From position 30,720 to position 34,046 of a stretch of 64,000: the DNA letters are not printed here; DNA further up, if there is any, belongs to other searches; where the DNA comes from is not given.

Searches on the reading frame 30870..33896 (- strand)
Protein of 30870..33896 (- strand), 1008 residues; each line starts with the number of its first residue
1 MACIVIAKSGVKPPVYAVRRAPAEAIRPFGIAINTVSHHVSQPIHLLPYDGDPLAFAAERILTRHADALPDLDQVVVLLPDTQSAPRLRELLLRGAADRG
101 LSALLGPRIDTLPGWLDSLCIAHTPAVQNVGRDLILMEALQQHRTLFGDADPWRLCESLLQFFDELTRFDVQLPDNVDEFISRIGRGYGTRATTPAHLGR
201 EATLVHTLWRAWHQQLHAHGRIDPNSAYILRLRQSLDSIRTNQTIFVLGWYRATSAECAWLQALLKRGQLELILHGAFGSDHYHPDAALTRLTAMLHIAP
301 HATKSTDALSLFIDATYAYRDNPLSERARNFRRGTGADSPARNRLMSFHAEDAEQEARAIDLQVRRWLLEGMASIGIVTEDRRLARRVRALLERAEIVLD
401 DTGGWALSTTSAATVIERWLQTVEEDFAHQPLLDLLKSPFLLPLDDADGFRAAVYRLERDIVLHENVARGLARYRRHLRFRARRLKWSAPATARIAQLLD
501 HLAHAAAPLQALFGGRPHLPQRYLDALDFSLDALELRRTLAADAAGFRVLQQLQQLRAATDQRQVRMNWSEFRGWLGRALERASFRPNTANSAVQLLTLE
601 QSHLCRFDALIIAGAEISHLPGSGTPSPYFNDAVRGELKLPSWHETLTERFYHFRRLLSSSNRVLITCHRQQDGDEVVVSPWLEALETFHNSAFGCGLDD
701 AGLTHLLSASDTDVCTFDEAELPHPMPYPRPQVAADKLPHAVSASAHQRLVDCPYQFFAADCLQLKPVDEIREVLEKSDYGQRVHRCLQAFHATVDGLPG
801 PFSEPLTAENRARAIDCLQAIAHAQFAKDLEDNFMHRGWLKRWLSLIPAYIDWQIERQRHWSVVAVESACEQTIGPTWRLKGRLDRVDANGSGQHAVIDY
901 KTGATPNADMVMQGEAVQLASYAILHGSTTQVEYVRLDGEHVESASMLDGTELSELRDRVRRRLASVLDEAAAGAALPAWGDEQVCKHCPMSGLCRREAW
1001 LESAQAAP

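Call 8: search_protein_families(library=ncbifam, proteins=[window:30870-33896:-])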
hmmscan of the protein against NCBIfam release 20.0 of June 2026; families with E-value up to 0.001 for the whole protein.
window:30870-33896:- (1008 aa): 4 families
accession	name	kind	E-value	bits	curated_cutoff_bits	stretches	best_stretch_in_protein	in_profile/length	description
TIGR02786.1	addB_alphas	equivalog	7.7e-55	186.5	486.5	1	348-925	349-926/1024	double-strand break repair protein AddB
TIGR03623.1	TIGR03623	subfamily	2e-30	105.8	299.6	1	199-996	118-875/876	probable DNA repair protein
TIGR02773.1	addB_Gpos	equivalog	9.2e-05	20.2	903.7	0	743-802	785-842/1159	helicase-exonuclease AddAB subunit AddB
NF049935.1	cas4g_cas1g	exception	0.00094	17.8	560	0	877-995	72-189/546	CRISPR-associated endonuclease Cas4g/Cas1g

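Call 19: find_homologous_proteins(query=window:30870-33896:-, max_evalue=1e-50)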
Query window:30870-33896:- (1008 aa): 1507 proteins with E <= 1e-50 among 8000 candidates; the best 120 are listed.
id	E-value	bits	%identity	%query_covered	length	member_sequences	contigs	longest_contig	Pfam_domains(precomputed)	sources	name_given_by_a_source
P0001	0.0e+0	2310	100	100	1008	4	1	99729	PF12705.14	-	-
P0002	0.0e+0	1127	55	95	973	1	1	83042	PF12705.14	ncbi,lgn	-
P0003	0.0e+0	1126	55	96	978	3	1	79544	PF12705.14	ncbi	ncbi:MAG: PD-(D/E)XK nuclease family protein [Gammaproteobacteria bacterium]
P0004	0.0e+0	1123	57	91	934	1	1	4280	PF12705.14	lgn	-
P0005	0.0e+0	1122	55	96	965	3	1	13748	PF12705.14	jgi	jgi:ATP-dependent helicase/nuclease subunit B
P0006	0.0e+0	1120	54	96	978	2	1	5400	PF12705.14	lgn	-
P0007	0.0e+0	1113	55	96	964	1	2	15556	PF12705.14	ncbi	-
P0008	0.0e+0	1094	55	96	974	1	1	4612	PF12705.14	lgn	-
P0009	0.0e+0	1087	55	95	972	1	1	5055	PF12705.14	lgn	-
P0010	0.0e+0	1075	54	95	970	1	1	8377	PF12705.14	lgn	-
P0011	0.0e+0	1072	54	95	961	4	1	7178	PF12705.14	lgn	-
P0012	0.0e+0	1065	54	95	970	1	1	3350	PF12705.14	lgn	-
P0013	0.0e+0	1053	54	95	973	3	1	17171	PF12705.14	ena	-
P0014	0.0e+0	1045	52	96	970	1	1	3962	PF12705.14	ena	-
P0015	0.0e+0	1042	52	95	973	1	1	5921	PF12705.14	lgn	-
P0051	1.2e-278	945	48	95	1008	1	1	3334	PF12705.14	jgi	jgi:ATP-dependent helicase/nuclease subunit B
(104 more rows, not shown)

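Call 65: find_encoding_contigs(protein=P0002, flank=2500, max_places=2)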
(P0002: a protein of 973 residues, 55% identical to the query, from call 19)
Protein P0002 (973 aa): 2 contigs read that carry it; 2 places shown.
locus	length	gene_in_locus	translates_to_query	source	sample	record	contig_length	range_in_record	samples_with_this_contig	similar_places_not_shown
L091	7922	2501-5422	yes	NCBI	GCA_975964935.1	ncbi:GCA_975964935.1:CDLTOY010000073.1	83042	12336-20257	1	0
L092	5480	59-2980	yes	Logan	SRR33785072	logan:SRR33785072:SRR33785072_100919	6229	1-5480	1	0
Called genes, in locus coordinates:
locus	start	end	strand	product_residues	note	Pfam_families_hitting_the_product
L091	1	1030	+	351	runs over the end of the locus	PF00072:Response_reg, PF01339:CheB_methylest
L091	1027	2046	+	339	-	PF00072:Response_reg, PF00990:GGDEF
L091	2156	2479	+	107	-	PF12797:Fer4_2 (faint), PF12838:Fer4_7 (faint), PF13237:Fer4_10 (faint), PF14697:Fer4_21 (faint), PF13183:Fer4_8 (faint), PF00037:Fer4 (weak), PF12837:Fer4_6 (weak), PF11953:DUF3470, +2 more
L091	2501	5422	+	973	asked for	PF12705:PDDEXK_1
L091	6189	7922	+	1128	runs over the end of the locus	PF00580:UvrD-helicase, PF13245:AAA_19, PF13361:UvrD_C, PF13538:UvrD_C_2 (faint), PF12705:PDDEXK_1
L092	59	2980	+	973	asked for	PF12705:PDDEXK_1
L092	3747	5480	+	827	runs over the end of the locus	?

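Call 66: find_encoding_contigs(protein=P0003, flank=2500, max_places=2)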
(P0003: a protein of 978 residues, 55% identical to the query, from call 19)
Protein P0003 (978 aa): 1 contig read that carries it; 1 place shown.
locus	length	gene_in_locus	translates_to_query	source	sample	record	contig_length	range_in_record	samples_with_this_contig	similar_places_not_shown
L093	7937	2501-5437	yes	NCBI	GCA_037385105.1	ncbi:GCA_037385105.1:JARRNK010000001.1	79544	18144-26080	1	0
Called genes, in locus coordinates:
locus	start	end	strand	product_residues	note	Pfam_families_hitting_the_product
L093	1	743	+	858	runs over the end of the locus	PF01624:MutS_I, PF05188:MutS_II, PF05192:MutS_III, PF05190:MutS_IV, PF00488:MutS_V, PF27441:MutS_C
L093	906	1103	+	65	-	-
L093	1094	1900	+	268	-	PF03705:CheR_N (weak), PF01739:CheR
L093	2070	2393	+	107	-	PF12797:Fer4_2 (faint), PF12837:Fer4_6 (faint), PF12838:Fer4_7 (faint), PF13183:Fer4_8 (faint), PF13187:Fer4_9 (faint), PF13484:Fer4_16 (faint), PF00037:Fer4 (weak), PF11953:DUF3470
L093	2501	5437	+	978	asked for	PF12705:PDDEXK_1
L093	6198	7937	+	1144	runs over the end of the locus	PF00580:UvrD-helicase, PF13245:AAA_19 (weak), PF13361:UvrD_C, PF13538:UvrD_C_2 (faint), PF12705:PDDEXK_1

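Call 67: find_encoding_contigs(protein=P0005, flank=2500, max_places=2)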
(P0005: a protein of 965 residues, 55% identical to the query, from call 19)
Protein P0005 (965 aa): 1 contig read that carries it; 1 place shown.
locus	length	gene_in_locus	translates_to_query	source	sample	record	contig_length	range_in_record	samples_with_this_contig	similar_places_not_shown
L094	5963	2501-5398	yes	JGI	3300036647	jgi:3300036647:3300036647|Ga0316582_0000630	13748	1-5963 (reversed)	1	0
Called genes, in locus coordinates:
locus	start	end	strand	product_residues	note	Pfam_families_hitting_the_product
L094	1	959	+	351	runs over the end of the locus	PF00072:Response_reg, PF01339:CheB_methylest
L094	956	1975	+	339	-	PF00072:Response_reg, PF00990:GGDEF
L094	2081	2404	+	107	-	PF12797:Fer4_2 (faint), PF12838:Fer4_7 (faint), PF13237:Fer4_10 (faint), PF14697:Fer4_21 (faint), PF13183:Fer4_8 (faint), PF00037:Fer4 (weak), PF12837:Fer4_6 (weak), PF11953:DUF3470, +2 more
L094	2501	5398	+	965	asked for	PF12705:PDDEXK_1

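Call 69: find_encoding_contigs(protein=P0007, flank=1500, max_places=2)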
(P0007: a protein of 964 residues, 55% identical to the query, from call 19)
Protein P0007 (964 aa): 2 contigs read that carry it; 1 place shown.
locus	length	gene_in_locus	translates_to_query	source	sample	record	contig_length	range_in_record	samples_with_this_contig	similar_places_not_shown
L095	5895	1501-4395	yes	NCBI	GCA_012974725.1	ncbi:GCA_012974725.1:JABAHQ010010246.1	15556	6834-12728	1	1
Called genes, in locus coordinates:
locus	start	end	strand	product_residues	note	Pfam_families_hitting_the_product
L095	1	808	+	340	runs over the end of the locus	PF00072:Response_reg, PF00990:GGDEF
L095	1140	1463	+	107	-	PF12797:Fer4_2 (faint), PF12837:Fer4_6 (faint), PF12838:Fer4_7 (faint), PF13237:Fer4_10 (faint), PF14697:Fer4_21 (faint), PF13183:Fer4_8 (faint), PF00037:Fer4 (weak), PF11953:DUF3470, +2 more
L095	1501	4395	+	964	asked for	PF12705:PDDEXK_1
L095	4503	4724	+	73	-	-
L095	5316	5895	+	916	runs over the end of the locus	PF00580:UvrD-helicase, PF13245:AAA_19, PF13361:UvrD_C, PF13538:UvrD_C_2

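Call 70: find_encoding_contigs(protein=P0010, flank=1500, max_places=1)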
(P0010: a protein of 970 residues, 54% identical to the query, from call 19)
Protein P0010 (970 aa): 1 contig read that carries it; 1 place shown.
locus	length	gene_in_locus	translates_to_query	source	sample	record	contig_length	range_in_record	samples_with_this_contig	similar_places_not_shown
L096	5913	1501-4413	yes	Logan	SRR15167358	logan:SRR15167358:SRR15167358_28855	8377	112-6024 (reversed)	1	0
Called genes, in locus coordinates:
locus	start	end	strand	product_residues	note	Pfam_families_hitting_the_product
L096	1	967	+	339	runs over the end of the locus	PF00072:Response_reg, PF00990:GGDEF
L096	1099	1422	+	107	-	PF12797:Fer4_2 (faint), PF12837:Fer4_6 (faint), PF12838:Fer4_7 (faint), PF13237:Fer4_10 (faint), PF13183:Fer4_8 (faint), PF13484:Fer4_16 (faint), PF00037:Fer4 (weak), PF11953:DUF3470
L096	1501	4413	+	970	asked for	PF12705:PDDEXK_1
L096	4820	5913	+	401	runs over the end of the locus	?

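Call 71: find_encoding_contigs(protein=P0011, flank=1500, max_places=1)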
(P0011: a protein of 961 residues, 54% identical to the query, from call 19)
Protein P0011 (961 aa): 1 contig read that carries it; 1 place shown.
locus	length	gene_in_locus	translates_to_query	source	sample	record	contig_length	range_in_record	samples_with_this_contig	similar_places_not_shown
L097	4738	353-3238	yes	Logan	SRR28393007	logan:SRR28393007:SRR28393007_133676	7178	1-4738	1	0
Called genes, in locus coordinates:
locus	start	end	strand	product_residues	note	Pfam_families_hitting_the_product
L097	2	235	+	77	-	?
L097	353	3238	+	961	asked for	PF12705:PDDEXK_1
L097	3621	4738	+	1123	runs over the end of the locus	PF00580:UvrD-helicase, PF13245:AAA_19, PF13538:UvrD_C_2 (faint), PF13361:UvrD_C, PF12705:PDDEXK_1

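Call 72: find_encoding_contigs(protein=P0013, flank=1500, max_places=1)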
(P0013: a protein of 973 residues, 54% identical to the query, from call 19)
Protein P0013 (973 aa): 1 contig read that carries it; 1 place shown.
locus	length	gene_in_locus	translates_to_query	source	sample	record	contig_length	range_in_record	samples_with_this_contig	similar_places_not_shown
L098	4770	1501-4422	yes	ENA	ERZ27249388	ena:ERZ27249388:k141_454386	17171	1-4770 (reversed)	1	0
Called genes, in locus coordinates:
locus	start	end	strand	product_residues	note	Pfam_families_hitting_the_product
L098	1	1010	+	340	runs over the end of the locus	PF00072:Response_reg, PF00990:GGDEF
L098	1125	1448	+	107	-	PF12797:Fer4_2 (faint), PF13237:Fer4_10 (faint), PF13183:Fer4_8 (faint), PF12838:Fer4_7 (weak), PF13187:Fer4_9 (faint), PF00037:Fer4, PF12837:Fer4_6 (weak), PF11953:DUF3470, +1 more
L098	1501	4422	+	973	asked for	PF12705:PDDEXK_1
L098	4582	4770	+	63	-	?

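Call 77: find_encoding_contigs(protein=P0004, flank=1500, max_places=1)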
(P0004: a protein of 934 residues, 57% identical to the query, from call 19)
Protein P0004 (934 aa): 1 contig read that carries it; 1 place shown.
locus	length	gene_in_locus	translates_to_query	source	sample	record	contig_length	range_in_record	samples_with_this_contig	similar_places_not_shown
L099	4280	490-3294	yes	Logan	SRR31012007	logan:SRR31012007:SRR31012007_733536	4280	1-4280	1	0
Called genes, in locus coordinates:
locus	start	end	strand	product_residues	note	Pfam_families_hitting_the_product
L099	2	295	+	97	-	?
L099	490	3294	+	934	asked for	PF12705:PDDEXK_1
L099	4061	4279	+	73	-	?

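Call 78: find_encoding_contigs(protein=P0006, flank=1500, max_places=1)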
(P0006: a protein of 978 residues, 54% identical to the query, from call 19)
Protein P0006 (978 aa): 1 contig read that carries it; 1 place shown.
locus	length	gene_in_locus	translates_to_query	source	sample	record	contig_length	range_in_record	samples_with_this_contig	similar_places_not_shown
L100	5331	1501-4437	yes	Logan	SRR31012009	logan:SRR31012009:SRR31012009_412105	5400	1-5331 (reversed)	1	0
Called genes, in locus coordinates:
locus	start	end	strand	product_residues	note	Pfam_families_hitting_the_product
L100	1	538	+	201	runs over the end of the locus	?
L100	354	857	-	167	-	-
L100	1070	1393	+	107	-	PF12797:Fer4_2 (faint), PF12837:Fer4_6 (faint), PF12838:Fer4_7 (faint), PF13183:Fer4_8 (faint), PF13484:Fer4_16 (faint), PF00037:Fer4 (weak), PF11953:DUF3470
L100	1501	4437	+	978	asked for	PF12705:PDDEXK_1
